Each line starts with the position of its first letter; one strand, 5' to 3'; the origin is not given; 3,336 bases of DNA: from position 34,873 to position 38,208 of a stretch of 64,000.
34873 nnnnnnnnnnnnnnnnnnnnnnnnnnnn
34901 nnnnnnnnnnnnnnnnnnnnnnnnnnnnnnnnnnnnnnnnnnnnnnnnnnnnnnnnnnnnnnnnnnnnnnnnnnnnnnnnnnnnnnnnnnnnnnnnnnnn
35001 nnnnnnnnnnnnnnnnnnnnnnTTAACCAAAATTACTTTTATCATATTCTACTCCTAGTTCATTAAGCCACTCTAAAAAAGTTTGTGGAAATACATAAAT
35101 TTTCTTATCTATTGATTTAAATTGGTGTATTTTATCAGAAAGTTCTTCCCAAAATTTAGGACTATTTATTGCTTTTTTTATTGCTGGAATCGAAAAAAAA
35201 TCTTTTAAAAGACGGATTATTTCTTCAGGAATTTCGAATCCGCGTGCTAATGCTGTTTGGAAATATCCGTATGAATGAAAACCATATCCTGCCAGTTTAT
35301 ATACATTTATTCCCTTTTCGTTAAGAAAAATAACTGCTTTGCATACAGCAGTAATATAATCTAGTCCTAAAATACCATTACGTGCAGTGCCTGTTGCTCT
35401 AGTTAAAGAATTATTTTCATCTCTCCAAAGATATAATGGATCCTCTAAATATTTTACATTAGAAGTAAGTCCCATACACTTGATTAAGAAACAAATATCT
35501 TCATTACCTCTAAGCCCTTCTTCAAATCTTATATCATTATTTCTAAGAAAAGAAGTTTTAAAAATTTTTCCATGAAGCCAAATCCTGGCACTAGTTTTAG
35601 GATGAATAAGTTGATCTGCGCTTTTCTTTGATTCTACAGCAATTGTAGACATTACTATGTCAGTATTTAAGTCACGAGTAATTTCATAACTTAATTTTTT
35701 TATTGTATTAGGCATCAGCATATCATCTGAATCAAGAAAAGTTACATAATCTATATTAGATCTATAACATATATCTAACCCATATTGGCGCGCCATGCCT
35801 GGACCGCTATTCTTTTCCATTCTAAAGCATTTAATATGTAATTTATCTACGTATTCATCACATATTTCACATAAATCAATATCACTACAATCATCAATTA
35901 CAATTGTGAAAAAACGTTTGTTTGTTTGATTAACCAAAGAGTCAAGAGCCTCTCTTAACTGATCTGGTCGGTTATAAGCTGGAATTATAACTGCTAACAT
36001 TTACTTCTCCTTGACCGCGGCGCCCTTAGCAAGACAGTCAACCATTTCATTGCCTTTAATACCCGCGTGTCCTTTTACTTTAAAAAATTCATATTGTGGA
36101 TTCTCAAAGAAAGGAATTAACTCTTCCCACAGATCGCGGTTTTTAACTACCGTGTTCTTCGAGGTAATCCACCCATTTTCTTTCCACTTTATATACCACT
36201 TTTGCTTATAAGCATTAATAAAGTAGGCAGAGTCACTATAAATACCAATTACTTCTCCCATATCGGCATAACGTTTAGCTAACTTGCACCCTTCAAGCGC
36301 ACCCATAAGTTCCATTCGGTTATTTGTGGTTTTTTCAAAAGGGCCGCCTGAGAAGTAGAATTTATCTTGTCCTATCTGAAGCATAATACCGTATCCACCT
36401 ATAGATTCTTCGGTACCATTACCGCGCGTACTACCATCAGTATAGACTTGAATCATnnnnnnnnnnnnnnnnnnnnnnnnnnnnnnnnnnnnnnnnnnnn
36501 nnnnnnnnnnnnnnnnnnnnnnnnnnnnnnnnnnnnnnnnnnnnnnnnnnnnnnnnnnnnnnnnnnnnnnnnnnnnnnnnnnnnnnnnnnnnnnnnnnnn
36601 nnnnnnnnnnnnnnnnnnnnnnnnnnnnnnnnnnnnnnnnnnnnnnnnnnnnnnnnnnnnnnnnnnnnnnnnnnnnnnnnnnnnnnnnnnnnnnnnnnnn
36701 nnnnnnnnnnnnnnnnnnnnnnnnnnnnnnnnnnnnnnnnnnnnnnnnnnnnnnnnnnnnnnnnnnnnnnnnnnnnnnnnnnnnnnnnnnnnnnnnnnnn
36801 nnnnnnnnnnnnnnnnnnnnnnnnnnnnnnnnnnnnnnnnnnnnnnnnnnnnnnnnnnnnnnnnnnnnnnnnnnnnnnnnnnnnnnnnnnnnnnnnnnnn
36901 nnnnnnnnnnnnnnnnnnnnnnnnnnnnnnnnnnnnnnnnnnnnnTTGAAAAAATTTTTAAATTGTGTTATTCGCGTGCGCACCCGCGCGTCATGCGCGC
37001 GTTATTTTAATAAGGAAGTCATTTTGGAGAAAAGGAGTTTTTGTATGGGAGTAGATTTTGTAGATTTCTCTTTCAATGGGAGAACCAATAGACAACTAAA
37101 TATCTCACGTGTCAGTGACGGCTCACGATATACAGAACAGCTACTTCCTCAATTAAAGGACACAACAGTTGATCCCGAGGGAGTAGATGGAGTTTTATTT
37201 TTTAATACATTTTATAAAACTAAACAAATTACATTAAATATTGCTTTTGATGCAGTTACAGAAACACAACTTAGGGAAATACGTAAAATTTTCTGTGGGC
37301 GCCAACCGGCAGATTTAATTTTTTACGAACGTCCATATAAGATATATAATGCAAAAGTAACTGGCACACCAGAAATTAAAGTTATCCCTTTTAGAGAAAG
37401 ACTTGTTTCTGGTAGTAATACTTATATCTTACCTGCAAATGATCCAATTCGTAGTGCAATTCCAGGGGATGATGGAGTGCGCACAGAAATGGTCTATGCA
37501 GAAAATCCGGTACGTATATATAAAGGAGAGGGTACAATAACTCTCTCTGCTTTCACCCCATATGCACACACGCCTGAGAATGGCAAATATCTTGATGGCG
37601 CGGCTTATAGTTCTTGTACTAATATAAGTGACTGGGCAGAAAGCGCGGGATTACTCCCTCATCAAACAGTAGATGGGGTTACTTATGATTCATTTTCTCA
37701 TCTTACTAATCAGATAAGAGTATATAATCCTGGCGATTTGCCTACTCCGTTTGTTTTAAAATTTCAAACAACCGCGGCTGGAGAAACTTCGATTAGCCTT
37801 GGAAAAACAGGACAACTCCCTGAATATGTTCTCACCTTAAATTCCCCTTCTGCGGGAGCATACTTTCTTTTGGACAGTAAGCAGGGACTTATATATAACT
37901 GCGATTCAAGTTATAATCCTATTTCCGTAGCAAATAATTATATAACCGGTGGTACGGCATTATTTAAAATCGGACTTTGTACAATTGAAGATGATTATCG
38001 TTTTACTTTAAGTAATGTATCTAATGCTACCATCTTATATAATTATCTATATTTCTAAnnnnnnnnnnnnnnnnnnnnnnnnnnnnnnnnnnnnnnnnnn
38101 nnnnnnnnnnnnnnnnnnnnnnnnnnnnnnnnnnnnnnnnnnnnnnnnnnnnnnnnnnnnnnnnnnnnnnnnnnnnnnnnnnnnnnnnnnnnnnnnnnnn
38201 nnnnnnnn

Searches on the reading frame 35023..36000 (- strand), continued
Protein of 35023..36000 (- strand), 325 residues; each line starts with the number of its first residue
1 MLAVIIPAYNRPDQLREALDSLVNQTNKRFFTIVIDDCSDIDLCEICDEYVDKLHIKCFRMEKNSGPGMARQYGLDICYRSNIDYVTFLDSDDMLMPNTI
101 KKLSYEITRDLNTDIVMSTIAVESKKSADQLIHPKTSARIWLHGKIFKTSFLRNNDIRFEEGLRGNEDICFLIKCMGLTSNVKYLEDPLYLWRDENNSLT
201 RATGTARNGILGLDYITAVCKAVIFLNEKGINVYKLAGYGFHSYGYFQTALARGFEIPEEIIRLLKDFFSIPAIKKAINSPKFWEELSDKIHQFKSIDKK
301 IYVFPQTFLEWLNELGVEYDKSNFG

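Call 84: search_protein_families(library=ncbifam, proteins=[window:35023-36000:-], max_evalue=0.01)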
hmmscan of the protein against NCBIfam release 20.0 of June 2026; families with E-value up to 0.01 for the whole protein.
window:35023-36000:- (325 aa): 20 families
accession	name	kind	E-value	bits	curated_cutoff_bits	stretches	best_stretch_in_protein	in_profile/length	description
NF007482.0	PRK10073.1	equivalog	8.3e-21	74.3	423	2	2-117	8-119/334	glycosyltransferase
NF050050.1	ProtGlycPglI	equivalog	6.8e-14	51.9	500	1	2-113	4-114/306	GalNAc(5)-diNAcBac-PP-undecaprenol beta-1,3-glucosyltransferase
NF047683.1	TeichurnBiosyTuaG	equivalog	1.2e-13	51.3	400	1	2-102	8-106/252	teichuronic acid biosynthesis protein TuaG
NF041875.1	EPS_EpsD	equivalog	1.4e-11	44.4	370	1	2-124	1-120/325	exopolysaccharide biosynthesis glycosyltransferase EpsD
TIGR03965.1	mycofact_glyco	equivalog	1.1e-10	41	280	1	3-98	77-170/467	mycofactocin biosynthesis glycosyltransferase MftF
NF038299.1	EPS_HpsN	equivalog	3.1e-10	39.5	425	1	2-114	3-113/317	hormogonium polysaccharide biosynthesis glycosyltransferase HpsN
TIGR04440.1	glyco_TIGR04440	domain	2.7e-09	37.1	70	1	2-135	2-134/215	TIGR00180 family glycosyltransferase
TIGR03937.1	PgaC_IcaA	equivalog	2.2e-08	33.5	422.3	1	2-107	47-150/407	poly-beta-1,6-N-acetyl-D-glucosamine synthase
NF038302.1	EPS_HpsE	equivalog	8.7e-08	31.5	300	1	2-102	3-106/307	hormogonium polysaccharide biosynthesis glycosyltransferase HpsE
NF053739.1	GlytfEpsEBac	equivalog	1.9e-07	30.4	450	1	3-201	4-211/265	glycosyltransferase EpsE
TIGR04242.1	nodulat_NodC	equivalog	2.6e-07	29.9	550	1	3-125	51-173/395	chitooligosaccharide synthase NodC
TIGR03111.1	glyc2_xrt_Gpos1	hypoth_equivalog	2.7e-06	26.4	363.95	1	2-120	51-169/439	TIGR03111 family XrtG-associated glycosyltransferase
NF007453.0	PRK10018.1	equivalog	7.2e-06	25.8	382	1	2-101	8-105/280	colanic acid biosynthesis glycosyltransferase WcaA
TIGR04017.1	WcaA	equivalog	7.6e-06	25.7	495.75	1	2-101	7-104/279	colanic acid biosynthesis glycosyltransferase WcaA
NF041394.1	GtaseAglG_Halo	equivalog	3.5e-05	23.2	440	1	5-103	6-103/304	glucosyl-dolichyl phosphate glucuronosyltransferase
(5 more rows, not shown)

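Call 89: predict_structure(alignment_id=A4)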
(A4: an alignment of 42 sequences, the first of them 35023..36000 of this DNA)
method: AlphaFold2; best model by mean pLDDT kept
length: 325 residues; sequences in the alignment: 42
mean_pLDDT: 92.3   pTM: 0.91
mean pLDDT of the five models: 92.3, 92.2, 92.0, 91.1, 90.5
residues with pLDDT >= 90: 256; 70-90: 53; 50-70: 16; < 50: 0
segments of 3 or more residues with pLDDT < 50: none
pLDDT, mean of each block of 10 residues (from residue 1): 96 96 96 97 96 98 95 98 97 95 96 96 77 89 95 98 92 97 96 77 63 92 98 94 93 93 97 95 86 88 94 93 72
secondary structure, 60 per line:
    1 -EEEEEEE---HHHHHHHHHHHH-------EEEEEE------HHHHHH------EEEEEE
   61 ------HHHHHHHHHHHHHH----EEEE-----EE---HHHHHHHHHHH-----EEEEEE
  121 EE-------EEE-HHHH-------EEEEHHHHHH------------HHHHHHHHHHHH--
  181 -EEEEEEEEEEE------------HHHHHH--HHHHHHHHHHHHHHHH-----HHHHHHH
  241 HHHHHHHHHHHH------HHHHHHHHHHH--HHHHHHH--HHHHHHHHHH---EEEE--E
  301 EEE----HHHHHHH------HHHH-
elements in order: E2-8 H12-23 E31-36 H43-48 E55-60 H67-80 E85-88 H99-109 E115-122 E130-132 H134-137 E145-148 H149-154 H167-178 E182-192 H205-210 H213-228 H234-252 H259-269 H272-278 H281-290 E294-297 E300-303 H308-314 H321-324

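Call 93: fold_search(model_id=the predicted structure, library=pdb)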
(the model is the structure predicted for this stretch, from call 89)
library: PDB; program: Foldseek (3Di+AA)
matches with E <= 10: 1444; with E <= 0.001: 490
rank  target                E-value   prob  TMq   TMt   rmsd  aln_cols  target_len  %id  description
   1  5tzk                  1.4e-18  1.00  0.64  0.62   7.6       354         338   21  Crystal structure of S. aureus TarS 1-349 in complex with UDP (released 2017-01-04)
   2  5tze_C                5.6e-18  1.00  0.67  0.63   7.2       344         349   20  Crystal structure of S. aureus TarS in complex with UDP-GlcNAc (released 2017-01-04)
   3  5tzi                  6.3e-18  1.00  0.63  0.61   7.4       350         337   20  Crystal structure of S. aureus TarS 1-349 (released 2017-01-04)
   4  5tz8_A                7.0e-18  1.00  0.63  0.38   7.9       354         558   20  Crystal structure of S. aureus TarS (released 2017-01-04)
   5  6h1j_A                1.1e-17  1.00  0.60  0.62   6.6       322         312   21  TarP native (released 2018-09-26)
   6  6h1j_B                1.3e-17  1.00  0.59  0.61   7.2       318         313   24  TarP native (released 2018-09-26)
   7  6h4m_H                3.6e-17  1.00  0.59  0.60   6.5       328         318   21  TarP-UDP-GlcNAc-3RboP (released 2018-09-26)
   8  6h4m_A                4.9e-17  1.00  0.59  0.60   6.5       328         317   20  TarP-UDP-GlcNAc-3RboP (released 2018-09-26)
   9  6h4m_Q                5.2e-17  1.00  0.59  0.61   6.6       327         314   21  TarP-UDP-GlcNAc-3RboP (released 2018-09-26)
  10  6hnq_B                5.2e-17  1.00  0.58  0.59   6.8       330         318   21  TarP-6RboP-(CH2)6NH2 (released 2018-10-24)
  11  6h4f_A                5.8e-17  1.00  0.62  0.63   5.9       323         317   20  TarP-3RboP (released 2018-09-26)
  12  6h21_B                5.8e-17  1.00  0.58  0.59   7.9       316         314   24  TarP-UDP-GlcNAc-Mn (released 2018-09-26)
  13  6h4f_E                6.2e-17  1.00  0.58  0.59   6.7       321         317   20  TarP-3RboP (released 2018-09-26)
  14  6h4f_B                7.4e-17  1.00  0.58  0.59   6.8       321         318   20  TarP-3RboP (released 2018-09-26)
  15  6h2n_B                8.3e-17  1.00  0.58  0.60   7.5       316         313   23  TarP-UDP-GlcNAc-Mg (released 2018-09-26)
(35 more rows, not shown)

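Call 96: fold_search(model_id=the predicted structure, library=viral)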
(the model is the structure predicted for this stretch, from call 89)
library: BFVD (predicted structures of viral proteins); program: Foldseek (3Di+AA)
matches with E <= 10: 910; with E <= 0.001: 309
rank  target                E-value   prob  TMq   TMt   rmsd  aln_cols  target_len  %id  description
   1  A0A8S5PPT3            3.6e-22  1.00  0.77  0.54   4.5       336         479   23  Glycosyltransferase [Myoviridae sp. ctwwN25]
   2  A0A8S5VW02            2.7e-18  1.00  0.69  0.70   4.7       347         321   21  (no name in the UniProt tables at hand)
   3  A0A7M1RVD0            1.3e-15  1.00  0.65  0.76   4.0       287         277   21  GtrB [uncultured phage cr130_1]
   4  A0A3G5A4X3            1.7e-14  1.00  0.54  0.37  10.2       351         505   17  Glycosyltransferase 2-like domain-containing protein [Homavirus sp.]
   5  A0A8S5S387            2.0e-13  1.00  0.56  0.39  10.7       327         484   18  Glycosyltransferase 2-like domain-containing protein [Siphoviridae sp. ctBLh2]
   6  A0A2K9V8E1            2.4e-13  1.00  0.58  0.18   3.1       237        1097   23  Glycosyltransferase [Bandra megavirus]
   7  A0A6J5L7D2            6.9e-13  1.00  0.56  0.40   3.8       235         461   21  Glyco_tranf_GTA_type domain containing protein [uncultured Caudovirales phage]
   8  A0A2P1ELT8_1          6.9e-13  1.00  0.53  0.22   4.5       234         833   20  Putative glycosyltransferase [Moumouvirus australiensis]
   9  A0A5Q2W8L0            1.6e-12  1.00  0.51  0.67   3.2       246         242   18  (no name in the UniProt tables at hand)
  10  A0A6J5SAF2            2.4e-12  1.00  0.54  0.41   3.3       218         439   19  Glyco_tranf_GTA_type domain containing protein [uncultured Caudovirales phage]
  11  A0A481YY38            4.5e-12  1.00  0.53  0.25   3.1       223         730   20  Glycosyl transferase [Marseillevirus LCMAC202]
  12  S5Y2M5                5.4e-12  1.00  0.50  0.70   4.5       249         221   16  (no name in the UniProt tables at hand)
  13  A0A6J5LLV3            6.0e-12  1.00  0.57  0.14   4.1       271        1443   17  Glyco_tranf_GTA_type domain containing protein [uncultured Caudovirales phage]
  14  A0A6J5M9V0            8.6e-12  1.00  0.52  0.26   3.7       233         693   16  Glyco_tranf_GTA_type domain containing protein [uncultured Caudovirales phage]
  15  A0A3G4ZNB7            1.5e-11  1.00  0.49  0.33   4.2       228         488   19  Glycosyltransferase 2-like domain-containing protein [Terrestrivirus sp.]
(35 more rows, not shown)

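Call 97: find_encoding_contigs(protein=P0185, flank=10000, max_places=1)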
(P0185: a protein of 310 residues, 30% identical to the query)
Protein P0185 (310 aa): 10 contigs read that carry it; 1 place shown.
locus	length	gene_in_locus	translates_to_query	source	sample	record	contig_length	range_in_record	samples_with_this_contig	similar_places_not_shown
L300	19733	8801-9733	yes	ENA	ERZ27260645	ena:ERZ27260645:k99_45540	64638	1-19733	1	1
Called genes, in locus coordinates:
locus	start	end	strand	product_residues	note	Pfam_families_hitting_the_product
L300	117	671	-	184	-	PF01327:Pep_deformylase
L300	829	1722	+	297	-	PF02645:DegV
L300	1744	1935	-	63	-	-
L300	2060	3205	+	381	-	PF01098:FTSW_RODA_SPOVE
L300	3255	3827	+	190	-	PF10531:SLBB, PF22461:SLBB_2 (weak), PF12836:HHH_3, PF00633:HHH (weak)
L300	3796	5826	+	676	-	PF13567:DUF4131, PF03772:Competence, PF00753:Lactamase_B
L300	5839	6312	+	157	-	PF17761:DUF1016_N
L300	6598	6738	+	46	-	PF06250:YhcG_C (weak)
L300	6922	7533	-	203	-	PF01726:LexA_DNA_bind, PF00717:Peptidase_S24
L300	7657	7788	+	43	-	-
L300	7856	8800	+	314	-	PF00535:Glycos_transf_2, PF10111:Glyco_tranf_2_2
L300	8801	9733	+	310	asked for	PF00535:Glycos_transf_2, PF10111:Glyco_tranf_2_2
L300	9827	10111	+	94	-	PF06013:WXG100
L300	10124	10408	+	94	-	PF06013:WXG100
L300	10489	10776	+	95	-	PF06013:WXG100, PF00823:PPE (weak)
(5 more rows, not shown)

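Call 98: find_encoding_contigs(protein=P0180, flank=10000, max_places=1)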
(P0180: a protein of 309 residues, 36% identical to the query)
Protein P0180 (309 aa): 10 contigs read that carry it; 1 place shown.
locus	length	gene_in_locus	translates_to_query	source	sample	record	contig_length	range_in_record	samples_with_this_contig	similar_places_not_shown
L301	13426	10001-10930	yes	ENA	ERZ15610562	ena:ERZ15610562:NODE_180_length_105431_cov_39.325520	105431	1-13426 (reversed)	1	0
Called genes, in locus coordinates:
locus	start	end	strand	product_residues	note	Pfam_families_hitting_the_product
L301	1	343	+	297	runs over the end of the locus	PF00126:HTH_1, PF03466:LysR_substrate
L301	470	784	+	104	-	-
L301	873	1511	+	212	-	PF24675:NpmA, PF02390:Methyltransf_4, PF13847:Methyltransf_31 (faint), PF08242:Methyltransf_12 (weak), PF13649:Methyltransf_25 (weak)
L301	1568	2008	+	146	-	-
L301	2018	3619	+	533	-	-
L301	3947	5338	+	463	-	-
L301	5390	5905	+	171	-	-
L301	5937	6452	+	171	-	-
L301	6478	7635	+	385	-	-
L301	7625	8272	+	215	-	PF17231:DUF5305 (weak)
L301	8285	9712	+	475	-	-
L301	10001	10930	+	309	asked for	PF00535:Glycos_transf_2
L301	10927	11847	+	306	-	PF00535:Glycos_transf_2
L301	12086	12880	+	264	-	-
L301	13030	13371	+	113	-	PF01245:Ribosomal_L19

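Call 117: find_related_loci(query=A4, collection=genome_contigs, flank=6000)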
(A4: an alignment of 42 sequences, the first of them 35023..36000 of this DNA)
Query A4 (325 aa) in genome_contigs; peptide patterns used: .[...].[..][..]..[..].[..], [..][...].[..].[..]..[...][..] (x = any residue, [..] = any of these).
600 stretches matched a pattern (row limit reached: there are more); 357 encode a relative of the query (tblastn E <= 1e-3); the best 80 are kept; 80 distinct loci.
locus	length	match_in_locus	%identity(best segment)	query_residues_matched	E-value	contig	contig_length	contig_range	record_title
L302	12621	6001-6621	36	1-212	1e-31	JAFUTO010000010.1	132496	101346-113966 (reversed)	MAG: Bacilli bacterium isolate RGIG4813 Roe_deer_Reticulum.Co__c207723, whole genome shotgun sequence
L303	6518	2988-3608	31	1-212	8e-25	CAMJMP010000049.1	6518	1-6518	MAG: uncultured Tenericutes bacterium isolate SRR12081299_bin.26_metaWRAP_v1.3_MAG genome assembly, contig: ERZ12289776.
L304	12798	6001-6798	32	1-271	3e-31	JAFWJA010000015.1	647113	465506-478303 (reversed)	MAG: Bacilli bacterium isolate RGIG5784 Sheep_Ileum-5__c1190, whole genome shotgun sequence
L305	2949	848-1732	27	1-298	7e-22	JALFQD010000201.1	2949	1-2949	MAG: Clostridium sp. isolate SUG910 k141_342245, whole genome shotgun sequence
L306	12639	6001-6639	29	1-201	1e-20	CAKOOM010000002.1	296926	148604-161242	MAG: uncultured Bacilli bacterium isolate REFINED_METABAT215_TOP10_CONTIGS_1500_ASSEMBLY_K77_MERGED__Hadza_PheChl_Fiber-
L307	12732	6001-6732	26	1-233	1e-20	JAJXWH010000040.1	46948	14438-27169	MAG: Bacillota bacterium isolate BP5.bin74 NODE_1131_length_46948_cov_3.503513, whole genome shotgun sequence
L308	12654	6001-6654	30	1-209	1e-20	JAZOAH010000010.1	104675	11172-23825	MAG: Eubacteriales bacterium isolate T1900044764_TS20190230.MAGScoT_cleanbin_000010 SGB_2389_k141_2392076, whole genome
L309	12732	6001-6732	28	1-228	1e-19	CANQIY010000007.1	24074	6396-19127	MAG: uncultured Bacilli bacterium isolate Lapin-027__bin69 genome assembly, contig: Lapin-027__NODE_1790_length_24074_co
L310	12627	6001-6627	31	1-202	2e-19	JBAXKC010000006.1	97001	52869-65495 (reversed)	MAG: bacterium isolate ELA391 MAG391_6, whole genome shotgun sequence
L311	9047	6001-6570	31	1-202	4e-18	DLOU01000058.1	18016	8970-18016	MAG TPA_asm: Bacillales bacterium UBA7476 UBA7476_contig_3722, whole genome shotgun sequence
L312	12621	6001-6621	31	1-200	6e-18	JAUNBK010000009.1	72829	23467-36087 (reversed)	MAG: Planctomycetia bacterium isolate S1R_St_39 NODE_115_length_72829_cov_14.225067, whole genome shotgun sequence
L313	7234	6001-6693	29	3-202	1e-17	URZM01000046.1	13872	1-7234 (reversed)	uncultured Bacteroidales bacterium isolate UMGS1496 genome assembly, contig: NODE_4902_length_13872_cov_3.358182, whole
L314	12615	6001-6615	30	1-193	2e-17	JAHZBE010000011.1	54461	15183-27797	MAG: bacterium isolate HRGM_Genome_2006 HRGM_Genome_2006_11, whole genome shotgun sequence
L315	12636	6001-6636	29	2-203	5e-17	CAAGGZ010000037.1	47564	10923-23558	MAG TPA_asm: Clostridia bacterium, isolate HGM11404, WGS project CAAGGZ010000000 data, contig: SRS476212_90_k119_116455,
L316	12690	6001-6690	28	2-218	8e-17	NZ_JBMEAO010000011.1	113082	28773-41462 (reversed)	Vagococcus fluvialis strain ZD-64 Contig11, whole genome shotgun sequence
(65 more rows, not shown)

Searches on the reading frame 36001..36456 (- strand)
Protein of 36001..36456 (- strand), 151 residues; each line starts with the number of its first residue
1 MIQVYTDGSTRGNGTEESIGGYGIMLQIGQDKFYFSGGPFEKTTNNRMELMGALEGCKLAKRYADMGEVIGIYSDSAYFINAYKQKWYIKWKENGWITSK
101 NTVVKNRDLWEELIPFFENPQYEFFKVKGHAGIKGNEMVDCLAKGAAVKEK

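Call 3: search_protein_families(library=pfam, proteins=[window:36001-36456:-], max_evalue=0.01)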
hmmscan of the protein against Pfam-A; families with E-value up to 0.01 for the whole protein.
window:36001-36456:- (151 aa): 1 family
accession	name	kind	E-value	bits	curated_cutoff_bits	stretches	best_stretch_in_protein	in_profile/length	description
PF00075.30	RNase_H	-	2e-31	109.5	25.8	1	3-147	5-140/141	RNase H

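Call 4: search_protein_families(library=phrogs, proteins=[window:36001-36456:-], max_evalue=0.001)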
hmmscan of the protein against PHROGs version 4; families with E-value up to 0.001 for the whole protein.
window:36001-36456:- (151 aa): 2 families
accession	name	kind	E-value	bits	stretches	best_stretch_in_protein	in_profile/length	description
phrog_531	-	DNA, RNA and nucleotide metabolism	8.1e-46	157.6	1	1-147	75-224/285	Rnase H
phrog_3265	-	DNA, RNA and nucleotide metabolism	8.9e-18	65.4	1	38-148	80-193/496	ribonuclease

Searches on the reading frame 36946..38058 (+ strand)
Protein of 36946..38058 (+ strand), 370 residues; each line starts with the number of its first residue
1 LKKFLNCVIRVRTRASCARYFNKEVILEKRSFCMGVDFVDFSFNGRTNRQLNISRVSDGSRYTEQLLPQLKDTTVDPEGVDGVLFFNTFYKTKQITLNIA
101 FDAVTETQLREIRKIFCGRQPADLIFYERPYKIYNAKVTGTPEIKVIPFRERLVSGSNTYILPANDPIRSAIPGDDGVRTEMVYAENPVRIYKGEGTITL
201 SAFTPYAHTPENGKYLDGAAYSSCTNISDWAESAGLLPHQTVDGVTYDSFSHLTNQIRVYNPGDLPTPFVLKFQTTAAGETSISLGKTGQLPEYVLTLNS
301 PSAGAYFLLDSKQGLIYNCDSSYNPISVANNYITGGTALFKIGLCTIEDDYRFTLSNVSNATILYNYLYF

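Call 17: search_protein_families(library=phrogs, proteins=[window:36946-38058:+], max_evalue=0.001)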
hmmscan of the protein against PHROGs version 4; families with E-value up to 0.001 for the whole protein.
window:36946-38058:+ (370 aa): 2 families
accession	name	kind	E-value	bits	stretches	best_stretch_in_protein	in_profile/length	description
phrog_33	-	tail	2.2e-17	64.3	1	34-329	29-244/651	distal tail protein Dit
phrog_202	-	tail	3.3e-11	43.7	1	39-148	21-132/523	distal tail protein Dit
